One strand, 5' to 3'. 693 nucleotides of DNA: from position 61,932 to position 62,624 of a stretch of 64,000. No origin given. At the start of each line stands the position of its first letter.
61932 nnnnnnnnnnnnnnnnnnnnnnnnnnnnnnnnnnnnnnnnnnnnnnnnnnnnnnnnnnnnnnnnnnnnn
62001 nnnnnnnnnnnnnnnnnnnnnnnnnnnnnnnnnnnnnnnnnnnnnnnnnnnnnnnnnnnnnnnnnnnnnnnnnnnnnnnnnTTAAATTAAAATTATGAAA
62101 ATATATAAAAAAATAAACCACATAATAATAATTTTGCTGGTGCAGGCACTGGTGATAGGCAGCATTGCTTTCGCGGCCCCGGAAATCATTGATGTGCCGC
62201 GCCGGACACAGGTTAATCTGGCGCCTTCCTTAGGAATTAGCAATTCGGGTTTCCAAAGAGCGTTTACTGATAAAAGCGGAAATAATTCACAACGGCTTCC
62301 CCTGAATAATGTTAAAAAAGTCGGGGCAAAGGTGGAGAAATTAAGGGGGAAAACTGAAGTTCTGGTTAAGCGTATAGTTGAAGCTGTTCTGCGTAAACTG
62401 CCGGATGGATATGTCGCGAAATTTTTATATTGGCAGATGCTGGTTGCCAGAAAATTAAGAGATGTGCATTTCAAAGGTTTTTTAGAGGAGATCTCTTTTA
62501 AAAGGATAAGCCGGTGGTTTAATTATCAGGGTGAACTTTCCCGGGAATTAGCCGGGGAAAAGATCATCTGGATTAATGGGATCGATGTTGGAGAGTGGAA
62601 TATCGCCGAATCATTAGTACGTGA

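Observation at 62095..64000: Kdo-transferase-like glycosyltransferase apparently fused to a C-terminal HD domain (ORF runs off the contig)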

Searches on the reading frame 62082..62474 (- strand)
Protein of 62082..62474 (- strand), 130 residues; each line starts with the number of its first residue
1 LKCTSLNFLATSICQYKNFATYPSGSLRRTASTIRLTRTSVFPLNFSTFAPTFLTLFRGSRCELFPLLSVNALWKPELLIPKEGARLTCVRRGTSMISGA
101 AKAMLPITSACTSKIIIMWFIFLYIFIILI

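Call 78: search_protein_families(library=pfam, proteins=[window:62082-62474:-], max_evalue=0.001)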
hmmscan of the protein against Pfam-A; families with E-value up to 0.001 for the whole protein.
window:62082-62474:- (130 aa): 0 families
